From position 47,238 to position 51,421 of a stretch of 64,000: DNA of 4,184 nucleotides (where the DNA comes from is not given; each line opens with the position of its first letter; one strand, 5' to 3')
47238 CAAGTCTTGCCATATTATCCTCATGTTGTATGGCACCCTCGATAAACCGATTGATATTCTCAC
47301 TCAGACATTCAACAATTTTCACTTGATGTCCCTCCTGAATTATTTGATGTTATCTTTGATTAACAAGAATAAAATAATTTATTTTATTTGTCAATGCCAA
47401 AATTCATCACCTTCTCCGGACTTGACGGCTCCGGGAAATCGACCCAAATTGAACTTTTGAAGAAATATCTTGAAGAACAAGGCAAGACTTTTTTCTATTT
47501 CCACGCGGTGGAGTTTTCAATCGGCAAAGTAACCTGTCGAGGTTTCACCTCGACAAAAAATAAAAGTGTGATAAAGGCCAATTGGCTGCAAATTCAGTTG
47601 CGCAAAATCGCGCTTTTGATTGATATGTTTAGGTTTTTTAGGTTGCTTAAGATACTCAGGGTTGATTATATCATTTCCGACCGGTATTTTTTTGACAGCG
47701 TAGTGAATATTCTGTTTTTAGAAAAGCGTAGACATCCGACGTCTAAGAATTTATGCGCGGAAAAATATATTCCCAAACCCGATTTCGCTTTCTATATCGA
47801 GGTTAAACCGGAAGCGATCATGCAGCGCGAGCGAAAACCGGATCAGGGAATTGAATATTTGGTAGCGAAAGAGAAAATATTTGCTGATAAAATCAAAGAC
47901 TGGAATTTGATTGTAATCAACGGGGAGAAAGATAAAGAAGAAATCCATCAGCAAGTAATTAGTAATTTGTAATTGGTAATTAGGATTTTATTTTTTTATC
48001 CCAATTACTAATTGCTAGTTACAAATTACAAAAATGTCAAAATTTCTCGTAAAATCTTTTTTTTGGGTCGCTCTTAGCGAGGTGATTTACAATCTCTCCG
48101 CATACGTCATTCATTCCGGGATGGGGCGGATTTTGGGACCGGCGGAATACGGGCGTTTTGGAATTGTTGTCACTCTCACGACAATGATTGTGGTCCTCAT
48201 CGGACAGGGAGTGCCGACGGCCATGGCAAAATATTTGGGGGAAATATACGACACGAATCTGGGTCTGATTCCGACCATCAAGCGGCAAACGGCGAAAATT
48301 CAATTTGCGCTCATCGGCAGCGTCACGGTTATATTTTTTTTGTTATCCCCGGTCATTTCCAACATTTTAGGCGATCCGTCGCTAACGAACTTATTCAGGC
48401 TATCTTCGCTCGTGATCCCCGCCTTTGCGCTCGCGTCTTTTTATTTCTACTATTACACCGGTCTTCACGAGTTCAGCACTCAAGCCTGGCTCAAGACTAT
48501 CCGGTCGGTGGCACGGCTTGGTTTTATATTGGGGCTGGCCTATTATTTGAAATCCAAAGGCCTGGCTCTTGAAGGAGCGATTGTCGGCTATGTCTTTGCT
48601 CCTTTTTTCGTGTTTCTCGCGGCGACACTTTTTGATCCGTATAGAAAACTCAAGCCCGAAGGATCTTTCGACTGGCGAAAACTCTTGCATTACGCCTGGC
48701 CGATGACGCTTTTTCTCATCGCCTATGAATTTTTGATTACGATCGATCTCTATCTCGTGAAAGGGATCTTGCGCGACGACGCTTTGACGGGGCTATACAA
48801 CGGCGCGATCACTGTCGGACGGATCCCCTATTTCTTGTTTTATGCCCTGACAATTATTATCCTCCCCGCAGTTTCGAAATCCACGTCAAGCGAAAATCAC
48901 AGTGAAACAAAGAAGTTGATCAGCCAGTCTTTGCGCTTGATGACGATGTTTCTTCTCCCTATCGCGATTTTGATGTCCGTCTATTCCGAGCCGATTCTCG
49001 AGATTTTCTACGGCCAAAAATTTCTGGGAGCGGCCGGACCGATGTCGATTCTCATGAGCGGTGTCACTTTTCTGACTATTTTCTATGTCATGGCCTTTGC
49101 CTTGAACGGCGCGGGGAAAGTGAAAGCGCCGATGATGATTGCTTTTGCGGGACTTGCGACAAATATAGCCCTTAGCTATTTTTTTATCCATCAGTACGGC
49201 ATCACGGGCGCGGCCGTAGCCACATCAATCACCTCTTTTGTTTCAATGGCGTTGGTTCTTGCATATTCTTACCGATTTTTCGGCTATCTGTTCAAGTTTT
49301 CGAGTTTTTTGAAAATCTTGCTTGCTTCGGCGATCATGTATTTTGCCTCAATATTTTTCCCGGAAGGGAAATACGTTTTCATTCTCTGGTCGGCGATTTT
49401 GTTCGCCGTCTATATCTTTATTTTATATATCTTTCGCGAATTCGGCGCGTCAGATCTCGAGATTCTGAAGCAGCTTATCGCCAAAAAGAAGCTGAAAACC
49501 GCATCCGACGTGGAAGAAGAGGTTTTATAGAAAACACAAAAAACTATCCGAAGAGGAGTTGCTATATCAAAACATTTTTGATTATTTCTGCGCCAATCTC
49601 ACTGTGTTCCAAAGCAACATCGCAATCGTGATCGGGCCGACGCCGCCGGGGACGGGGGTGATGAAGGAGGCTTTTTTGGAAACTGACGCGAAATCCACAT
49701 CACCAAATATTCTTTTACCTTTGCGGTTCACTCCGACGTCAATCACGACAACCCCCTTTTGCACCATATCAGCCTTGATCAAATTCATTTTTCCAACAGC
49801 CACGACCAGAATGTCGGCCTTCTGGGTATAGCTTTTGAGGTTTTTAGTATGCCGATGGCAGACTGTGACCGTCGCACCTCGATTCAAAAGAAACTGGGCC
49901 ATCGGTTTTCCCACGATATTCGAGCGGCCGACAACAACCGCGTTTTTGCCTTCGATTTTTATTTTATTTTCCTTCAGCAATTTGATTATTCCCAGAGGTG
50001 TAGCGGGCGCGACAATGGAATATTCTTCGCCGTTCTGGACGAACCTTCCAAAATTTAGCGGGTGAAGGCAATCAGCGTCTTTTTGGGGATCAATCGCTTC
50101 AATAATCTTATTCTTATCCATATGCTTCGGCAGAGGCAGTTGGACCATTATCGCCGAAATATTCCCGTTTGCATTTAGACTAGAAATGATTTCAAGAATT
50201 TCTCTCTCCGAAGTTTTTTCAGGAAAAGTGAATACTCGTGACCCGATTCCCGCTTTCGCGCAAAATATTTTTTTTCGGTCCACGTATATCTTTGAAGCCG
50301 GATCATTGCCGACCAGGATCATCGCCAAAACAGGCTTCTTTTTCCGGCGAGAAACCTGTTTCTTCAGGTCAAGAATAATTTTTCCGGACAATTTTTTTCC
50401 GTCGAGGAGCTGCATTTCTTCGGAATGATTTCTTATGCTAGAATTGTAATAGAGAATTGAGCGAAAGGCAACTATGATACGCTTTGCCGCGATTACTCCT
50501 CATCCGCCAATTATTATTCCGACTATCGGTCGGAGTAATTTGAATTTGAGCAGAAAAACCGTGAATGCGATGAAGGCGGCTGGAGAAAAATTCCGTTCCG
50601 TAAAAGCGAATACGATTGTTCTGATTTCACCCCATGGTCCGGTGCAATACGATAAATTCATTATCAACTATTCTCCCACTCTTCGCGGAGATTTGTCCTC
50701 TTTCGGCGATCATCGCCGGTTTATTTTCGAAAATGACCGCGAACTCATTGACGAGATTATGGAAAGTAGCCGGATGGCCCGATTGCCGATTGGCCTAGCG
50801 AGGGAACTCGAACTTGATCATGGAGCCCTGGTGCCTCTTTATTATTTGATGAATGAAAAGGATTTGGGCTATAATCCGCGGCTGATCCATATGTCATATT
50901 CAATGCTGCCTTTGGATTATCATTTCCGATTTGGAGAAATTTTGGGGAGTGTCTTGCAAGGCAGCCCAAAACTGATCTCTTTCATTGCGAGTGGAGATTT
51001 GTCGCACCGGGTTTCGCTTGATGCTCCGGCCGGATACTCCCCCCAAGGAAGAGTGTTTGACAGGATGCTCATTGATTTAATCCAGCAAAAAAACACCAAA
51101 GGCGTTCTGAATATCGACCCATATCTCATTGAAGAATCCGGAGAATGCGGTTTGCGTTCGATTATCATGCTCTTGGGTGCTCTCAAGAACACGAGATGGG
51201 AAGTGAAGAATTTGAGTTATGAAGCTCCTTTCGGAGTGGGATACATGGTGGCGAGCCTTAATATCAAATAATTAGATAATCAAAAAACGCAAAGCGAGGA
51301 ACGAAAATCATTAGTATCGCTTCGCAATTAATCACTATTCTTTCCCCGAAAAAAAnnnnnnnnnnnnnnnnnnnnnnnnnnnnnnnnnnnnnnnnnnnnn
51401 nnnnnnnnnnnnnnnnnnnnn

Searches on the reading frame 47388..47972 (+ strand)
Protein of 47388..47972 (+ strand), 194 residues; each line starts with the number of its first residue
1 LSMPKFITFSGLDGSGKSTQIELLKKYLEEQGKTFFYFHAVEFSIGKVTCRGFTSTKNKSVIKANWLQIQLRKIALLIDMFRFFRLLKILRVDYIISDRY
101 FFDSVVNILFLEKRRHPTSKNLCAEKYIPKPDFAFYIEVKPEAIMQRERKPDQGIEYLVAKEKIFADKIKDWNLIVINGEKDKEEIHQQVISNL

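Call 83: search_protein_families(library=pfam, proteins=[window:47388-47972:+], max_evalue=0.0001)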
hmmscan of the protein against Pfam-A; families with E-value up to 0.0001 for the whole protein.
window:47388-47972:+ (194 aa): 1 family
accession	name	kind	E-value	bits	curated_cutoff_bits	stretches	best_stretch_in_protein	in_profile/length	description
PF02223.23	Thymidylate_kin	-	9.1e-14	52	27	1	10-190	2-185/185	Thymidylate kinase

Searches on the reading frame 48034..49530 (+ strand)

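Call 56: search_protein_families(library=pfam, proteins=[window:48034-49530:+], max_evalue=0.0001)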
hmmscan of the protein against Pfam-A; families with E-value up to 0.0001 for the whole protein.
window:48034-49530:+ (498 aa): 4 families
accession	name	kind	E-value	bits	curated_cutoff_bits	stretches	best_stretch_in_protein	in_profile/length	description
PF13440.11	Polysacc_synt_3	-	1.8e-22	80.4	23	1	30-333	2-291/293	Polysaccharide biosynthesis protein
PF01943.22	Polysacc_synt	-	6e-21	75.5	28.2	1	5-282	1-272/274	Polysaccharide biosynthesis protein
PF03023.19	MurJ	-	4e-14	52.5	27.4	1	90-442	63-436/451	Lipid II flippase MurJ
PF01554.23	MatE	-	5.4e-08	33.1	24.9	1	223-382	1-160/161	MatE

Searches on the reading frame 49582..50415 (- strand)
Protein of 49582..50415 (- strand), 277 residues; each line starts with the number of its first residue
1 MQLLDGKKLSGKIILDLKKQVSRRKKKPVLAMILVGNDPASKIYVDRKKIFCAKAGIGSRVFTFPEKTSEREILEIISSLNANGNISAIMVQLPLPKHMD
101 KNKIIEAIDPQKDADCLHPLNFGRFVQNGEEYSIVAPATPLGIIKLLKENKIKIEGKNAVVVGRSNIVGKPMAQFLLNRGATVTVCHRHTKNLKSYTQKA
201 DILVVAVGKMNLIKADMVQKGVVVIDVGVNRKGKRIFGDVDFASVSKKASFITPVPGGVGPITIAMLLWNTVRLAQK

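Call 56: search_protein_families(library=pfam, proteins=[window:49582-50415:-], max_evalue=0.0001)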
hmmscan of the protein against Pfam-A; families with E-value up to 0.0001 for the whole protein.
window:49582-50415:- (277 aa): 2 families
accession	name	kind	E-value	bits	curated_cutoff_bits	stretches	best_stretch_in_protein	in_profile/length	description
PF02882.25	THF_DHG_CYH_C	-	2.8e-67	225.4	27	1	118-276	1-157/160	Tetrahydrofolate dehydrogenase/cyclohydrolase, NAD(P)-binding domain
PF00763.28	THF_DHG_CYH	-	8.1e-36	123.2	32.8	1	4-115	1-115/115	Tetrahydrofolate dehydrogenase/cyclohydrolase, catalytic domain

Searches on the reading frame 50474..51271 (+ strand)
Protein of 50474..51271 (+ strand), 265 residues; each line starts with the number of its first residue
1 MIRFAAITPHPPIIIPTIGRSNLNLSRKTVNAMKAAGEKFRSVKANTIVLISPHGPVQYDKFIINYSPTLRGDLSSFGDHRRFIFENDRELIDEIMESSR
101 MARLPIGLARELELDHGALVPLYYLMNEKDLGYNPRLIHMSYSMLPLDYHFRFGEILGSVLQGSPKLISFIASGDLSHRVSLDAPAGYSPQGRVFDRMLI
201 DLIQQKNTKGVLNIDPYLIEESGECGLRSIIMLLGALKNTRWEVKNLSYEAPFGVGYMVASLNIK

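Call 56: search_protein_families(library=pfam, proteins=[window:50474-51271:+], max_evalue=0.0001)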
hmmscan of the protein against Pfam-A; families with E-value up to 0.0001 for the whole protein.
window:50474-51271:+ (265 aa): 2 families
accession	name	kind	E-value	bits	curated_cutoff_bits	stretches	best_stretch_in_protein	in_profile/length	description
PF02900.23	LigB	-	1.8e-37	129.3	26.3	1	5-259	2-268/269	Catalytic LigB subunit of aromatic ring-opening dioxygenase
PF01875.22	Memo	-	4.5e-06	26.5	27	1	135-250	139-250/269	Memo-like protein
